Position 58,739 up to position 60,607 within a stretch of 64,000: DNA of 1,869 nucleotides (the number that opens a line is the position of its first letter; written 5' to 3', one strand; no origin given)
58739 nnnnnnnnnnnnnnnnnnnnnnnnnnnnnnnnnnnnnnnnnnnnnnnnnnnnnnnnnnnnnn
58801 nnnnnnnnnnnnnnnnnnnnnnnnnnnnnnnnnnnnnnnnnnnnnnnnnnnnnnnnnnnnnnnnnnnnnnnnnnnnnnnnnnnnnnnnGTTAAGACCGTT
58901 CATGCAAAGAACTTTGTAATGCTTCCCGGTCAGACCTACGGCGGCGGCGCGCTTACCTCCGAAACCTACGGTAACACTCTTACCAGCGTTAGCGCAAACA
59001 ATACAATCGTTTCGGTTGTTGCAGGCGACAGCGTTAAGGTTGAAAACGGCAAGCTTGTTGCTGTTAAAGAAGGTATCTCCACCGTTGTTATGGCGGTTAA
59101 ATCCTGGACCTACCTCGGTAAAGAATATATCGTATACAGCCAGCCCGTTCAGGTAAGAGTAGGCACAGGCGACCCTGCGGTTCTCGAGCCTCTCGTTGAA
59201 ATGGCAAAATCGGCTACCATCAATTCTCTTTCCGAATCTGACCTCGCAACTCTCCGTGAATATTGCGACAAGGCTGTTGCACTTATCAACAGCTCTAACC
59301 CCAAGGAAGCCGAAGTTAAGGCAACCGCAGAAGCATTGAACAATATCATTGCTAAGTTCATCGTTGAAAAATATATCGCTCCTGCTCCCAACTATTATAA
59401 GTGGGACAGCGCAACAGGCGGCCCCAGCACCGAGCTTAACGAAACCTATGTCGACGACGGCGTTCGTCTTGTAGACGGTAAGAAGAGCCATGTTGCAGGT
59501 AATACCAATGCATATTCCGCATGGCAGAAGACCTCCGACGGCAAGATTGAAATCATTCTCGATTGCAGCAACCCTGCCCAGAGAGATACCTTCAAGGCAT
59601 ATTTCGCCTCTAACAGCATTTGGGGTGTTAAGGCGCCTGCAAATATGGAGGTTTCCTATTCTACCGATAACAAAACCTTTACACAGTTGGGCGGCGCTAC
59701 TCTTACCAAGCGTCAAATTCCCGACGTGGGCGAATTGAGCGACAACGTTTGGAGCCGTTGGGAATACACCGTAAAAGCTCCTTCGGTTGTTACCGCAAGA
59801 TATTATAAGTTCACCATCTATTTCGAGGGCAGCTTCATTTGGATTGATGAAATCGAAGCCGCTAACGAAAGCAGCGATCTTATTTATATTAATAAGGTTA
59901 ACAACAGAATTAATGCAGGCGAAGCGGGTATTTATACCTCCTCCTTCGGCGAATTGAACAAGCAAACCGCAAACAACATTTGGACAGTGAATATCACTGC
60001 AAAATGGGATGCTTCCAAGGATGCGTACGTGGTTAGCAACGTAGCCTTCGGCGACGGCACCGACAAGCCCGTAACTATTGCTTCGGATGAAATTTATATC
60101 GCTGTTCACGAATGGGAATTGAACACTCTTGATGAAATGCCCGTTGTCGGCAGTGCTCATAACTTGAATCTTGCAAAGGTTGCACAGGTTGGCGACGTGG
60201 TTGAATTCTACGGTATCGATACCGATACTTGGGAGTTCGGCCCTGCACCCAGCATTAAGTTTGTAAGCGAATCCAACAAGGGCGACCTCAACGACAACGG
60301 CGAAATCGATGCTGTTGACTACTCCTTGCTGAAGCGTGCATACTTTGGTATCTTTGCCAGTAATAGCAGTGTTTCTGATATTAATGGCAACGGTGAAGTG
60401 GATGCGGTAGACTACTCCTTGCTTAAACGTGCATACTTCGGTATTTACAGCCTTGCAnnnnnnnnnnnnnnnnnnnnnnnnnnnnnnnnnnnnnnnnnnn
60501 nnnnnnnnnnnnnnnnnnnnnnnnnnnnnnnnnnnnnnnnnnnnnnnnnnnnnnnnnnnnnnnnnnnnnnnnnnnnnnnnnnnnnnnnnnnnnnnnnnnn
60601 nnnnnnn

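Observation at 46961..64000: Dockerin/cohesin gene cluster whose catalytic modules are all phosphodiester or ester hydrolases, with no glycoside hydrolase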

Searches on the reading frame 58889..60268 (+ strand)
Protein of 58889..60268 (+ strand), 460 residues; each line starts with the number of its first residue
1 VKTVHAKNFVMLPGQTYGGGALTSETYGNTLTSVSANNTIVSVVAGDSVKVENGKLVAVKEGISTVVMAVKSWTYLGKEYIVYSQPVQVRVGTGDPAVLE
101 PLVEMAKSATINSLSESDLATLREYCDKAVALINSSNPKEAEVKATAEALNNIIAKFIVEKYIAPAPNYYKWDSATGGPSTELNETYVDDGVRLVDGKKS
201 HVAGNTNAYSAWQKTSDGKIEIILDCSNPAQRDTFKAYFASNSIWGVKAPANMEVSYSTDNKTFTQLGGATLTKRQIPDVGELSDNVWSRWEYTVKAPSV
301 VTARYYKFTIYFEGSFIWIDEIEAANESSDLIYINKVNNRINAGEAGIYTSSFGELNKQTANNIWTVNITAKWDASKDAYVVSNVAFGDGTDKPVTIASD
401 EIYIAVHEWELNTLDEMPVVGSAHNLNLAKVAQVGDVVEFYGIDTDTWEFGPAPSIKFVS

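Call 56: search_protein_families(library=pfam, proteins=[window:58889-60268:+], max_evalue=1)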
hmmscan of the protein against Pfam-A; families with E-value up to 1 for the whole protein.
window:58889-60268:+ (460 aa): 2 families
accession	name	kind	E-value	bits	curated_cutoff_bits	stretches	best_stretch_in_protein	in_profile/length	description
PF00754.31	F5_F8_type_C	-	0.021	15.4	28.2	1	202-275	18-83/127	F5/8 type C domain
PF21461.3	HL_N-beta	-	0.15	12.3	27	0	49-71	24-45/57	Hyaluronate lyase, N-terminal beta-sheet domain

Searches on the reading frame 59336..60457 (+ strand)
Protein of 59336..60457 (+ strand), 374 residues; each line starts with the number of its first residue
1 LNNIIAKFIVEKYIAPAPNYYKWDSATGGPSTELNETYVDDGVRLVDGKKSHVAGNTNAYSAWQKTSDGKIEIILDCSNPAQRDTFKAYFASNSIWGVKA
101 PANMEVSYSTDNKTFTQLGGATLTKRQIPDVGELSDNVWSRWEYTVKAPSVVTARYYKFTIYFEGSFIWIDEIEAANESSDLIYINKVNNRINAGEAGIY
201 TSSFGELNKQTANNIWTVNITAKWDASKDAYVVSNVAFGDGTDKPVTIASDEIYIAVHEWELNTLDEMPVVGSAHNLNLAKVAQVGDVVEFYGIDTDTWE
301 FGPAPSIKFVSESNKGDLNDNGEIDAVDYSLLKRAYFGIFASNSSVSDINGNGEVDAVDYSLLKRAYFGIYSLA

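Call 66: find_homologous_proteins(query=A6, max_evalue=0.00001)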
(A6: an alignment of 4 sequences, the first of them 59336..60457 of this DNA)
Query A6 (4 sequences) (374 aa, profile of the alignment): 6 proteins with E <= 0.00001 among 8000 candidates.
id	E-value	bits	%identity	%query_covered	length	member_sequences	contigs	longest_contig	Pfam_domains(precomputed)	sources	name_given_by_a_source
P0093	4.7e-70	255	33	91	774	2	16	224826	PF00754.32,PF00404.25,PF22633.4,PF13472.13,PF00657.29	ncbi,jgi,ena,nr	ncbi:MAG: hypothetical protein E7586_00575 [Ruminococcaceae bacterium]|nr:hypothetical protein [Osci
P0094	4.1e-58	215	30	89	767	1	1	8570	PF01183.27,PF00404.25,PF08924.18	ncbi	-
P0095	3.0e-42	163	60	24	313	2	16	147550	PF00754.32,PF00404.25,PF22633.4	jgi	-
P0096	6.2e-23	100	60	17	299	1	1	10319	PF00404.25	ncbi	-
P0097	1.7e-19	88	63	17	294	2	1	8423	PF00404.25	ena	-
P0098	3.9e-7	48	32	21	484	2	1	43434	PF00754.32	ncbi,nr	ncbi:MAG TPA: hypothetical protein DCP51_08405, partial [Clostridiales bacterium]|nr:hypothetical pr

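Call 67: find_encoding_contigs(protein=P0093, flank=10000, max_places=2)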
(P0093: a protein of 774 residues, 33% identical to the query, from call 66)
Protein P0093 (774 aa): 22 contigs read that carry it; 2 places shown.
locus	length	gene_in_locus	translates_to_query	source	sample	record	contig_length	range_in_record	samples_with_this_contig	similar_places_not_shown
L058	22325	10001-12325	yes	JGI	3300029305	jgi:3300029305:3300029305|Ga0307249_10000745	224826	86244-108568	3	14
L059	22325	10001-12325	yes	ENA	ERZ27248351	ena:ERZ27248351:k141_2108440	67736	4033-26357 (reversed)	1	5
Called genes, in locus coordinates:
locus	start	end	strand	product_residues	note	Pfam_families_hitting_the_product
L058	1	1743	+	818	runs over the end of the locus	-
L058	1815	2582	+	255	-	-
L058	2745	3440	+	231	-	PF09515:Thia_YuaJ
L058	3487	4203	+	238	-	PF04298:Zn_peptidase_2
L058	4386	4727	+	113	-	PF01245:Ribosomal_L19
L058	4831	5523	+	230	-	PF10502:Peptidase_S26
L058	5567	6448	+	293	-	PF01926:MMR_HSR1, PF02421:FeoB_N (weak)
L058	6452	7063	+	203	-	PF01351:RNase_HII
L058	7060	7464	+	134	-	PF02021:UPF0102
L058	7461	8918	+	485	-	PF14821:Thr_synth_N, PF00291:PALP, PF24857:THR4_C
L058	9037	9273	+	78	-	-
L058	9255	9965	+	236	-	PF00149:Metallophos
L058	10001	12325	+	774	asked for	PF00657:Lipase_GDSL, PF13472:Lipase_GDSL_2, PF22633:F5_F8_type_C_2 (faint), PF00754:F5_F8_type_C, PF00404:Dockerin_1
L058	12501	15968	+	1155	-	-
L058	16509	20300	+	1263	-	PF16656:Pur_ac_phosph_N, PF00149:Metallophos, PF00754:F5_F8_type_C, PF00404:Dockerin_1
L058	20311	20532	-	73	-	-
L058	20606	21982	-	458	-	-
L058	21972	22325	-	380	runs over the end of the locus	PF07969:Amidohydro_3 (weak), PF01979:Amidohydro_1, PF07969:Amidohydro_3 (weak)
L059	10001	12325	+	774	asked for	PF00657:Lipase_GDSL, PF13472:Lipase_GDSL_2, PF22633:F5_F8_type_C_2 (faint), PF00754:F5_F8_type_C, PF00404:Dockerin_1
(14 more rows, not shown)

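Call 68: find_encoding_contigs(protein=P0094, flank=10000, max_places=2)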
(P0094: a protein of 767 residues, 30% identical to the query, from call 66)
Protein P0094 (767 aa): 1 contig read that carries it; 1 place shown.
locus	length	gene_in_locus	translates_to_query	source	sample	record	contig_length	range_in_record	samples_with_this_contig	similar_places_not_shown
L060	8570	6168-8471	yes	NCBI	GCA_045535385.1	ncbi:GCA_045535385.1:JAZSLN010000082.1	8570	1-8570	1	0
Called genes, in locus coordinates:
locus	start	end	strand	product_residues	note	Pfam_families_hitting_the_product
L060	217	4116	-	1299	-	PF13519:VWA_2, PF21426:GBS104-like_Ig, PF17802:SpaA, PF11974:bMG3 (faint), PF12892:FctA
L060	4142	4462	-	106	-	-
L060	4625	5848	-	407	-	PF12728:HTH_17 (faint), PF00196:GerE, PF08281:Sigma70_r4_2 (weak)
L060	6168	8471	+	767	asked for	PF01183:Glyco_hydro_25, PF08924:Rv2525c_GlyHyd-like (faint), PF00404:Dockerin_1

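Call 69: find_encoding_contigs(protein=P0095, flank=10000, max_places=2)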
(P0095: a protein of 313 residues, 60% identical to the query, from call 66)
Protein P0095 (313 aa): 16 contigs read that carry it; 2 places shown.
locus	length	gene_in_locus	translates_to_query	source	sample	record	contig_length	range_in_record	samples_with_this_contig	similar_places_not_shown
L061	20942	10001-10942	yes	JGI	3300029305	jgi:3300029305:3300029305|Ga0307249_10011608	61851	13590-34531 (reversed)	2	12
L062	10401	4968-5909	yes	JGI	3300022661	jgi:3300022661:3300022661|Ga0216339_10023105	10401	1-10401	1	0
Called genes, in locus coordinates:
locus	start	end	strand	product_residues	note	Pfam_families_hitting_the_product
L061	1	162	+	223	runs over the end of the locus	PF05762:VWA_CoxE (weak)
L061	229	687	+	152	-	PF00578:AhpC-TSA, PF08534:Redoxin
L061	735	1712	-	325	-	PF00149:Metallophos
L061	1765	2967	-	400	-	PF07690:MFS_1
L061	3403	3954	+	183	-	PF14478:DUF4430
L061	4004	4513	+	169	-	-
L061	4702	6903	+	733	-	-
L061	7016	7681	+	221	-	PF04140:ICMT, PF04191:PEMT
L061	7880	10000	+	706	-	PF16656:Pur_ac_phosph_N, PF00149:Metallophos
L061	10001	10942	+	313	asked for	PF22633:F5_F8_type_C_2 (faint), PF00754:F5_F8_type_C (weak), PF00404:Dockerin_1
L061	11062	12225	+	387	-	PF13679:Methyltransf_32, PF13847:Methyltransf_31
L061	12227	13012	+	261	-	PF01784:DUF34_NIF3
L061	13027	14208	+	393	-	PF00248:Aldo_ket_red, PF13746:Fer4_18 (faint), PF14691:Fer4_20 (faint), PF12838:Fer4_7 (weak), PF13183:Fer4_8, PF13187:Fer4_9, PF13237:Fer4_10, PF13534:Fer4_17, +3 more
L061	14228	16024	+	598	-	PF08439:Peptidase_M3_N, PF01432:Peptidase_M3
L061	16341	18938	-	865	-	PF00690:Cation_ATPase_N, PF00122:E1-E2_ATPase, PF00702:Hydrolase, PF13246:Cation_ATPase, PF00689:Cation_ATPase_C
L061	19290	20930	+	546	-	PF00749:tRNA-synt_1c, PF19269:Anticodon_2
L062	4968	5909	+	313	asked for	PF22633:F5_F8_type_C_2 (faint), PF00754:F5_F8_type_C (weak), PF00404:Dockerin_1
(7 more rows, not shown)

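Call 71: search_protein_families(library=pfam, proteins=[L061:4621-6903:+, L058:16509-20300:+, L058:1-1743:+], max_evalue=0.01)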
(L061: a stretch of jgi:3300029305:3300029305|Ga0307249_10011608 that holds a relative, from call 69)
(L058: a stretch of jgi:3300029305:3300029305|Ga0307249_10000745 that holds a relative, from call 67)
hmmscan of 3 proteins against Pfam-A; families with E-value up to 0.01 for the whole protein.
L061:4621-6903:+ (760 aa): 3 families
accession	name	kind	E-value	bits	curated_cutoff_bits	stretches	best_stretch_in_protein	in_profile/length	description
PF00404.24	Dockerin_1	-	2.3e-09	37.7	22.9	1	702-751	2-54/57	Dockerin type I domain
PF05887.16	Trypan_PARP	-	2.1e-05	25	100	1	435-458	56-79/134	Procyclic acidic repetitive protein (PARP)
PF22633.2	F5_F8_type_C_2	-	0.00034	21.6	27.8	1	525-603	20-89/91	NedA-like, galactose-binding domain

L058:16509-20300:+ (1263 aa): 5 families
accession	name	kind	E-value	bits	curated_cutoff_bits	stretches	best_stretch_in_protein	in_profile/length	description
PF00149.33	Metallophos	-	3.3e-15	57.5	21.5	1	709-927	2-189/191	Calcineurin-like phosphoesterase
PF00404.24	Dockerin_1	-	1.3e-09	38.5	22.9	1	1204-1254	1-54/57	Dockerin type I domain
PF00754.31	F5_F8_type_C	-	1.1e-08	35.7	28.2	1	1091-1190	34-127/127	F5/8 type C domain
PF16656.11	Pur_ac_phosph_N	-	1.3e-08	35.8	30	1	599-700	7-93/93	Purple acid Phosphatase, N-terminal domain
PF22633.2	F5_F8_type_C_2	-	0.00041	21.3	27.8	1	1092-1174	16-89/91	NedA-like, galactose-binding domain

L058:1-1743:+ (580 aa): 1 family
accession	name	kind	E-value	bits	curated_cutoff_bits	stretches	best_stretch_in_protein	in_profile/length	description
PF14238.11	DUF4340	-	1.6e-05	25.7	25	0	362-474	35-136/183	Domain of unknown function (DUF4340)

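Call 82: find_encoding_contigs(protein=P0096, flank=10000, max_places=1)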
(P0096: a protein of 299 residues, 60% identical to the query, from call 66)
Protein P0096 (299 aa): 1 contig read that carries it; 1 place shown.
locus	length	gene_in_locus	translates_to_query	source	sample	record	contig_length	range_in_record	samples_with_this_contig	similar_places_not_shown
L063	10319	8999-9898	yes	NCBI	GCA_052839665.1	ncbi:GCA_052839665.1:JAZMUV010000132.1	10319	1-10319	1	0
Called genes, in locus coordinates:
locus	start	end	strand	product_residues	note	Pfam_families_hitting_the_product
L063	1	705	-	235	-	?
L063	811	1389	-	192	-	-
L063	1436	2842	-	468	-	PF03323:GerA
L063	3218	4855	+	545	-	PF01551:Peptidase_M23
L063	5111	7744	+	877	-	PF24517:CBM96 (weak), PF14200:RicinB_lectin_2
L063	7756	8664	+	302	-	-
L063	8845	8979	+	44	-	-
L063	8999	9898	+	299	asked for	PF00404:Dockerin_1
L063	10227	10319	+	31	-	?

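Call 83: find_encoding_contigs(protein=P0097, flank=10000, max_places=1)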
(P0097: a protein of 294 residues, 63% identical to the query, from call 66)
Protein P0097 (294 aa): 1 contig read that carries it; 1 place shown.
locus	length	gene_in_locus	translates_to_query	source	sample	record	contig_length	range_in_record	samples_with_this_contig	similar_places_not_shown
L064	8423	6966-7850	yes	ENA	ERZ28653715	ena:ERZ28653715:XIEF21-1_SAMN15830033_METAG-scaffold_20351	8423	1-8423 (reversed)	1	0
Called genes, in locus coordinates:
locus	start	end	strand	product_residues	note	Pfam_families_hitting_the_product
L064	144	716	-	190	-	-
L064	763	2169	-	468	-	PF03323:GerA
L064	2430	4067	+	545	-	PF01551:Peptidase_M23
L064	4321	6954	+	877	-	PF24517:CBM96 (weak), PF14200:RicinB_lectin_2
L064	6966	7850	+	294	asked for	PF00404:Dockerin_1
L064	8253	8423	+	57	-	?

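Call 85: search_solved_structures(query=L058:16509-20297:+, max_evalue=0.001)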
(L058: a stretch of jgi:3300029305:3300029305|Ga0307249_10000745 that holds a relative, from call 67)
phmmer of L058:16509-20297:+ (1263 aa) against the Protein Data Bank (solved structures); distinct sequences matched with E-value up to 0.001: 1.
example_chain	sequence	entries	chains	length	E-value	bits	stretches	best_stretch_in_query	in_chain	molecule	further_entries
3zk4_A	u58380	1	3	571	2.9e-08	35.4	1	667-962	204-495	DIPHOSPHONUCLEOTIDE PHOSPHATASE 1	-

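Call 86: search_protein_families(library=ncbifam, proteins=[L058:16509-20297:+, L061:4621-6900:+], max_evalue=0.001)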
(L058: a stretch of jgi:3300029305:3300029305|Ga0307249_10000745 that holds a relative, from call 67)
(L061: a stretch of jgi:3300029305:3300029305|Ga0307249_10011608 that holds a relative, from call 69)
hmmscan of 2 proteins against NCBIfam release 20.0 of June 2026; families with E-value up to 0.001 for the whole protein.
L058:16509-20297:+ (1263 aa): 0 families

L061:4621-6900:+ (760 aa): 0 families

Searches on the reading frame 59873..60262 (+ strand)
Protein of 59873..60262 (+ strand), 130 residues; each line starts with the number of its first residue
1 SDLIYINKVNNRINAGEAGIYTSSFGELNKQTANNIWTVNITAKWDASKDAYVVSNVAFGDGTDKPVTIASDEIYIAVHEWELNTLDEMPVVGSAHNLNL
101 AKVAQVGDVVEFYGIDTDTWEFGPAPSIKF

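Call 89: search_solved_structures(query=A7, max_evalue=10)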
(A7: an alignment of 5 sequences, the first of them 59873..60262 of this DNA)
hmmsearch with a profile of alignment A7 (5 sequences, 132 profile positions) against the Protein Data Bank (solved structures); distinct sequences matched with E-value up to 10: 1.
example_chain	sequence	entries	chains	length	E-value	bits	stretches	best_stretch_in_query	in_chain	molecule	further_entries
1vpm_A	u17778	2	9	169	0.89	12.6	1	87-131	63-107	acyl-CoA hydrolase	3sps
